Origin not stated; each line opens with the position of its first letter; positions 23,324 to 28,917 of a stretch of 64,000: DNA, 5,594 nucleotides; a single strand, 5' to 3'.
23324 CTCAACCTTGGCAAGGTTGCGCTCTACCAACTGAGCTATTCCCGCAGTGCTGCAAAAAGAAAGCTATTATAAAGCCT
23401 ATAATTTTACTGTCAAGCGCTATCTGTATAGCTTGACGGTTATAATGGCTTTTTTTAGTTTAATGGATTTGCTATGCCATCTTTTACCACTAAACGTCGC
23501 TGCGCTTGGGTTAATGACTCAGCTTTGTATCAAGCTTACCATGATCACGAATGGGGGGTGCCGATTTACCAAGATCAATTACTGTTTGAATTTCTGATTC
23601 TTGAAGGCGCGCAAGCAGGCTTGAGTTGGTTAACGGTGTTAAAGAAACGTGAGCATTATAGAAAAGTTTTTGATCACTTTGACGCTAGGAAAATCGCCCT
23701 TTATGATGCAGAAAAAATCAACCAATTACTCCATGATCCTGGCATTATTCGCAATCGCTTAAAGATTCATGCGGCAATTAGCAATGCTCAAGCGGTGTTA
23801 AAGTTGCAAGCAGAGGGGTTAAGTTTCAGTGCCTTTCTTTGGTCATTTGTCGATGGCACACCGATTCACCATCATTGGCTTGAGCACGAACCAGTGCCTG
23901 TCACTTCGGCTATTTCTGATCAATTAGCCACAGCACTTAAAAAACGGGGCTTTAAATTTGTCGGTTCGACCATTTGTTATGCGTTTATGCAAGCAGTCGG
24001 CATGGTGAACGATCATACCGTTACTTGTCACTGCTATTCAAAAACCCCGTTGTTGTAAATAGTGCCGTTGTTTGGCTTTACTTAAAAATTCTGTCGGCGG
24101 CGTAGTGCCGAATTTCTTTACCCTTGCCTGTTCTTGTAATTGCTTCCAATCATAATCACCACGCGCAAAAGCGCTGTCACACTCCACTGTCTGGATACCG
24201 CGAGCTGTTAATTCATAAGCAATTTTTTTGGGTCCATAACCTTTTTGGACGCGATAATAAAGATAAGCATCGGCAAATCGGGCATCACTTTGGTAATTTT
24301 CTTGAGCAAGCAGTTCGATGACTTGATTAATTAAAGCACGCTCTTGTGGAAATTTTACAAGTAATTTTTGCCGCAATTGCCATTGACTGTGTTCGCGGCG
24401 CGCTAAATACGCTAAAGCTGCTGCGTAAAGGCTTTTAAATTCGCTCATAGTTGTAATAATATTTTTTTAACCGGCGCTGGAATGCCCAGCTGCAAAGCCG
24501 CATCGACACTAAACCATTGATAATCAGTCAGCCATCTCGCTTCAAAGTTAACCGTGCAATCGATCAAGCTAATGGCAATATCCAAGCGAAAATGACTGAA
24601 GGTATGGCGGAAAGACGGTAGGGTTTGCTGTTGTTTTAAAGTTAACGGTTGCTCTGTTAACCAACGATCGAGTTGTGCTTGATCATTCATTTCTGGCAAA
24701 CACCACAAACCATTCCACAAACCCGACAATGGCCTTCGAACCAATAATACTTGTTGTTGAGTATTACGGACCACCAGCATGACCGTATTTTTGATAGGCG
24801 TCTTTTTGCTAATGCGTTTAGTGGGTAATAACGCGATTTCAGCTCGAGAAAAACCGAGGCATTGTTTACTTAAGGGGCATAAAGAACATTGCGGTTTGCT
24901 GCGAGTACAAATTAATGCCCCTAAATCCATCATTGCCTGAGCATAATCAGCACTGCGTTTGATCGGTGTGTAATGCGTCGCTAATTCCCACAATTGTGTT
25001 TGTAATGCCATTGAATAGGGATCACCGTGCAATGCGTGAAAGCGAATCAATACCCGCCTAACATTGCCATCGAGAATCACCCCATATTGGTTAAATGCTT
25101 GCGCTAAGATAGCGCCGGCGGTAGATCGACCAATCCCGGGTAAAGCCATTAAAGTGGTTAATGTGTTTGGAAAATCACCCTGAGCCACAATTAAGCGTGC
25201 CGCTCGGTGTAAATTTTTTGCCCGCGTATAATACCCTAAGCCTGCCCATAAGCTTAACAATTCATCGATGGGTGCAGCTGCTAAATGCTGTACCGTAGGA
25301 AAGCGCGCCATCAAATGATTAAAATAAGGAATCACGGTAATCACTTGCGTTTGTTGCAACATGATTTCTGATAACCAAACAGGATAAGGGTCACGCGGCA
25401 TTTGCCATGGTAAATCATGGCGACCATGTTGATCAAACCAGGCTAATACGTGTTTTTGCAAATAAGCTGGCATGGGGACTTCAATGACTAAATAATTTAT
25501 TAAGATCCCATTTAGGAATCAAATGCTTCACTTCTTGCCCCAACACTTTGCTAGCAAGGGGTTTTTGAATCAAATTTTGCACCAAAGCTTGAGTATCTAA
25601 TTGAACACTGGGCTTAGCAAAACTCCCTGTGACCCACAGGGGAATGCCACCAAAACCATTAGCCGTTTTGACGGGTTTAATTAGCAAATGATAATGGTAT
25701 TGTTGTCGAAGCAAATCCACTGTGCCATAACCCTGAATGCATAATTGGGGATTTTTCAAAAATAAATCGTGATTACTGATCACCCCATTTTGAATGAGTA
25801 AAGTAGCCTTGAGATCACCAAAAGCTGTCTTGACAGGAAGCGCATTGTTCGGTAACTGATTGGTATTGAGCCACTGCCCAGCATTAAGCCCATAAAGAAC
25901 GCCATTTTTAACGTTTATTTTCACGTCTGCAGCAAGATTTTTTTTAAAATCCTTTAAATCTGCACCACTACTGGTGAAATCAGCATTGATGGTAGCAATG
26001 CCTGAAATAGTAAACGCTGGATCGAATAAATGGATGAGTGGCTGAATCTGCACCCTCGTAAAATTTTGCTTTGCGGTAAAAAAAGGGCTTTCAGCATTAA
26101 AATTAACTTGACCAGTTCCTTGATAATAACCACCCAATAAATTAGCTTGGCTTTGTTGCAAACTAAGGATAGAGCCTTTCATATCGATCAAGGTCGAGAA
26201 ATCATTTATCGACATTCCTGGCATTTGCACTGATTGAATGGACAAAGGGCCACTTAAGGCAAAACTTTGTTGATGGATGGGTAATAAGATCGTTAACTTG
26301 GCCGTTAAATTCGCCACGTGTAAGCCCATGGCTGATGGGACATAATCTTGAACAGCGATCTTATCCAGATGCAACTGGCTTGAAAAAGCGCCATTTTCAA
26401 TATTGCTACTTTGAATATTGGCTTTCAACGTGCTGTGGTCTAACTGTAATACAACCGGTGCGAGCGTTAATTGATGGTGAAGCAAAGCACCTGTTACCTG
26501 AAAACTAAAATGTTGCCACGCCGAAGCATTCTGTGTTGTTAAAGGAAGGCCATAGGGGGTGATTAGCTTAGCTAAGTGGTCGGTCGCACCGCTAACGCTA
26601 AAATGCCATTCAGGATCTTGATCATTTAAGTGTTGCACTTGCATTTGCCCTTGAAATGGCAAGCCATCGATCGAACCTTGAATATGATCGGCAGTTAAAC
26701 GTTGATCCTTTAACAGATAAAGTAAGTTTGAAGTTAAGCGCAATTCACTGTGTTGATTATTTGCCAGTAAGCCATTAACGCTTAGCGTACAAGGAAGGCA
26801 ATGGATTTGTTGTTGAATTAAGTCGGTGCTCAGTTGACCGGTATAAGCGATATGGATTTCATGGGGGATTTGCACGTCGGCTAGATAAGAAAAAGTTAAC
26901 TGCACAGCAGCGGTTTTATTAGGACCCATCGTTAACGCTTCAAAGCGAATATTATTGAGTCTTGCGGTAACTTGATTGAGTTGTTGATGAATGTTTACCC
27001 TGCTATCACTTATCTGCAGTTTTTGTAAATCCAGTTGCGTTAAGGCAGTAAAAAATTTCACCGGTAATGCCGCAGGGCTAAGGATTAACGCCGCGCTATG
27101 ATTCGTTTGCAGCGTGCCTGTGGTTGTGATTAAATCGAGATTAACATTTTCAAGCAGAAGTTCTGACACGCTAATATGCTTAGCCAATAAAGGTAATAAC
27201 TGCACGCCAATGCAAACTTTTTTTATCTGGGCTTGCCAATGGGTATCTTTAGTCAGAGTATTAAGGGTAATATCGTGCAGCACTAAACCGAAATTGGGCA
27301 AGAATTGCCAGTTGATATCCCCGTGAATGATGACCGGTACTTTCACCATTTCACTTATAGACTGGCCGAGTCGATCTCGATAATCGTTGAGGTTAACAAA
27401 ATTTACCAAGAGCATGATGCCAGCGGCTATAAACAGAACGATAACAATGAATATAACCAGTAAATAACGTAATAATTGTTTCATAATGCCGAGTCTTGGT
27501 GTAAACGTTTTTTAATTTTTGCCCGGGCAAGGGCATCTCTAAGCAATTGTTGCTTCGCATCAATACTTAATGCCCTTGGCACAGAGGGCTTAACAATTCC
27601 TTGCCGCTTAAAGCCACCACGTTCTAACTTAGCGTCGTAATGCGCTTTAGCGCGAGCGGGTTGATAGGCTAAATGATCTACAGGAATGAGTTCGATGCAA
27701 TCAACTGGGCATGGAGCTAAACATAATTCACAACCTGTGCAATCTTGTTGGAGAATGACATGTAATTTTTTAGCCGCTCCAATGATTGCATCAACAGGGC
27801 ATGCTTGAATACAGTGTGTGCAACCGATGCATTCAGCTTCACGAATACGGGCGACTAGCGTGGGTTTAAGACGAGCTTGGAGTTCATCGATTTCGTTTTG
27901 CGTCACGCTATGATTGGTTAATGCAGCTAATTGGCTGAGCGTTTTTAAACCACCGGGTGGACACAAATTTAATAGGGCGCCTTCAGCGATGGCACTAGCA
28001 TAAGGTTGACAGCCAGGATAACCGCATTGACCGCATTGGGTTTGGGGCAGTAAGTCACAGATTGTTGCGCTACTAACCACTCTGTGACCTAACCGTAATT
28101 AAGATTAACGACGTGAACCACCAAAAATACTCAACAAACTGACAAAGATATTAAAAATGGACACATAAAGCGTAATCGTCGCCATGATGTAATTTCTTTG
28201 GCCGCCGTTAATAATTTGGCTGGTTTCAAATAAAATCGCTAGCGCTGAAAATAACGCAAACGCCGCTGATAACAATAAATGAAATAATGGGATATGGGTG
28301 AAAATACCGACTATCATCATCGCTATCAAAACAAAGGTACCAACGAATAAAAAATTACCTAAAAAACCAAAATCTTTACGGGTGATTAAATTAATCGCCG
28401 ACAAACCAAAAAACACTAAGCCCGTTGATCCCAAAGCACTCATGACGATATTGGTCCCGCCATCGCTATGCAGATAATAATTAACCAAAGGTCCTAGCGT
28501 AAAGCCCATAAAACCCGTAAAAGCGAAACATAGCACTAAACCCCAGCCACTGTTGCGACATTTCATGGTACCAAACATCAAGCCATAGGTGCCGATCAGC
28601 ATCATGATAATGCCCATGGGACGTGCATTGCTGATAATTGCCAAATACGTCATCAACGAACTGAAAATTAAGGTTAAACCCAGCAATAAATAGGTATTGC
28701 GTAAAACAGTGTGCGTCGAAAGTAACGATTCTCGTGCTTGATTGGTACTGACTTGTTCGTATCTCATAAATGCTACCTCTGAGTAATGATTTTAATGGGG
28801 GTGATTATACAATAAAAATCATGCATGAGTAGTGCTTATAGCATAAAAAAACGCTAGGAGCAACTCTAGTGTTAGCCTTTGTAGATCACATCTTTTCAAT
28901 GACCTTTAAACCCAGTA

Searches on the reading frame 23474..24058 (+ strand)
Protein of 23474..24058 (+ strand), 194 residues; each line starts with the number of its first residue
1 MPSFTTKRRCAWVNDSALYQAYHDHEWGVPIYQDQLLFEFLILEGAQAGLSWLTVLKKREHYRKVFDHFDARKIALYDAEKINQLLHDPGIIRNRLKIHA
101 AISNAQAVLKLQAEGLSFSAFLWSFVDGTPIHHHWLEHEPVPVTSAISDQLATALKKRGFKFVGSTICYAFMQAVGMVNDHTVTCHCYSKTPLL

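Call 45: search_protein_families(library=pfam, proteins=[window:23474-24058:+], max_evalue=0.0001)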
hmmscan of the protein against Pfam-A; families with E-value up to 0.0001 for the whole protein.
window:23474-24058:+ (194 aa): 1 family
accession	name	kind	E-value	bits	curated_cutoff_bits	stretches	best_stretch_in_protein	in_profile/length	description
PF03352.18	Adenine_glyco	-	3.5e-79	265.2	25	1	12-187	1-176/177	Methyladenine glycosylase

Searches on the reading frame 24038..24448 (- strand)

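Call 45: search_protein_families(library=pfam, proteins=[window:24038-24448:-], max_evalue=0.0001)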
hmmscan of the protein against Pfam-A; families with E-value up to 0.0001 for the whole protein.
window:24038-24448:- (136 aa): 2 families
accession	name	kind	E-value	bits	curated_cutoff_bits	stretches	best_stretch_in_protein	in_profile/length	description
PF02631.22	RecX_HTH2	-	1.2e-09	38.7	26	1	54-86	1-34/42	RecX, second three-helix domain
PF21982.2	RecX_HTH1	-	2.9e-07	30.8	26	1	8-36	2-31/40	RecX, first three-helix domain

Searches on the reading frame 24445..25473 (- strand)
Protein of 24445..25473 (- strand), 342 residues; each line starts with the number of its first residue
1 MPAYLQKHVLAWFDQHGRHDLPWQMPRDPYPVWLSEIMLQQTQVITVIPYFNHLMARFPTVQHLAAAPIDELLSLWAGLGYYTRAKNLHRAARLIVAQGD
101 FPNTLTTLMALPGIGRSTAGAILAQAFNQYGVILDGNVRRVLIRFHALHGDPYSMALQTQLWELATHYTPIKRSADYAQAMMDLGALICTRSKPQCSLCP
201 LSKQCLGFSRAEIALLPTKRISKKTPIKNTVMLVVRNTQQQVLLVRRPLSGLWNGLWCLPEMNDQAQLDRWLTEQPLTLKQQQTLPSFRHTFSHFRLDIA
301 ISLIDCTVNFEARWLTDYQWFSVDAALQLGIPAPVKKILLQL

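Call 45: search_protein_families(library=pfam, proteins=[window:24445-25473:-], max_evalue=0.0001)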
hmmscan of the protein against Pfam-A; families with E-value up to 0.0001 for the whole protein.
window:24445-25473:- (342 aa): 3 families
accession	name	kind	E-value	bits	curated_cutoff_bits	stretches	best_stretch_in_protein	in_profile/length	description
PF00730.31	HhH-GPD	-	1.5e-23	83.6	26.2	1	35-164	2-105/108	HhH-GPD superfamily base excision DNA repair protein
PF14815.12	NUDIX_4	-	3.5e-23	82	35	1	231-340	1-112/113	NUDIX domain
PF00633.29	HHH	-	3.2e-08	33.4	24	1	98-124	3-29/30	Helix-hairpin-helix motif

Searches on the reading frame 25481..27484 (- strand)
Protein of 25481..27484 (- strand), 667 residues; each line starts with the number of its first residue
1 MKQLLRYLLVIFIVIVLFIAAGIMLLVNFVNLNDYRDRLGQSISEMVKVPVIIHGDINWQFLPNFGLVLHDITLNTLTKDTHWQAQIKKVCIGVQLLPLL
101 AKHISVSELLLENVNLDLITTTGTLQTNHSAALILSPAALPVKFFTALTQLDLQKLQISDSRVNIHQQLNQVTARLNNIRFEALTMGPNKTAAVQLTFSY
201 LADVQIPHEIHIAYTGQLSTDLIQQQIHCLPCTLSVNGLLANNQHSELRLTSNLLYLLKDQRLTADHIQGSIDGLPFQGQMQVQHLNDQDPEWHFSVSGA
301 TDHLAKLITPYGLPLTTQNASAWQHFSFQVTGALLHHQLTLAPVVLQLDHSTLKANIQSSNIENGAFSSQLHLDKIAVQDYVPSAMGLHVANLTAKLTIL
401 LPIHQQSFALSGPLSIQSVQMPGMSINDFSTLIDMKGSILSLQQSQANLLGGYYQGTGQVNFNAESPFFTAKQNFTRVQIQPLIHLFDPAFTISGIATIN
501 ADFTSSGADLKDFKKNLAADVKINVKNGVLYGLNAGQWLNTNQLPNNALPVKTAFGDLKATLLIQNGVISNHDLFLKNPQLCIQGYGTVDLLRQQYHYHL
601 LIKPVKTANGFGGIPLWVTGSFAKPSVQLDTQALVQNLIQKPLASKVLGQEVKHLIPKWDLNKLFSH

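Call 69: search_protein_families(library=pfam, proteins=[window:25481-27484:-], max_evalue=0.0001)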
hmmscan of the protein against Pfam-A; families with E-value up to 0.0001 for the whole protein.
window:25481-27484:- (667 aa): 2 families
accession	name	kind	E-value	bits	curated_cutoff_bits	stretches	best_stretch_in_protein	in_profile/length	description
PF05170.20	AsmA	-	2.4e-43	149.3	29.8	1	1-573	1-606/607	AsmA family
PF13116.12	YhdP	-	2.6e-13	49.3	46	1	4-185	7-170/1224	YhdP protein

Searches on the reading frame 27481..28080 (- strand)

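Call 69: search_protein_families(library=pfam, proteins=[window:27481-28080:-], max_evalue=0.0001)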
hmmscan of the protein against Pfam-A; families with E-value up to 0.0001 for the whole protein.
window:27481-28080:- (199 aa): 6 families
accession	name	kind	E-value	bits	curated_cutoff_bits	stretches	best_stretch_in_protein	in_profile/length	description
PF14697.11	Fer4_21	-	6.6e-18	65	35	1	77-131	1-59/59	4Fe-4S dicluster domain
PF04060.18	FeS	-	1.3e-11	44.4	23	1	11-42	1-33/33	Putative Fe-S cluster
PF13237.11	Fer4_10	-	2.5e-08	34.1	25.5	1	79-125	4-53/53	4Fe-4S dicluster domain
PF00037.32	Fer4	-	1.6e-07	31.3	21.1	1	79-99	3-23/24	4Fe-4S binding domain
PF12838.12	Fer4_7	-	3.3e-07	31.1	27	0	112-128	36-52/52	4Fe-4S dicluster domain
PF13187.11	Fer4_9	-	1.6e-06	28.4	27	1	83-129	1-52/52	4Fe-4S dicluster domain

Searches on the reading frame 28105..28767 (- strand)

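Call 69: search_protein_families(library=pfam, proteins=[window:28105-28767:-], max_evalue=0.0001)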
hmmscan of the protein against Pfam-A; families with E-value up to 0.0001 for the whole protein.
window:28105-28767:- (220 aa): 1 family
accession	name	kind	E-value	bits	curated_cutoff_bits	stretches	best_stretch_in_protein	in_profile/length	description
PF01027.25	Bax1-I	-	3.8e-41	141.6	34.1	1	20-215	2-207/207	Inhibitor of apoptosis-promoting Bax1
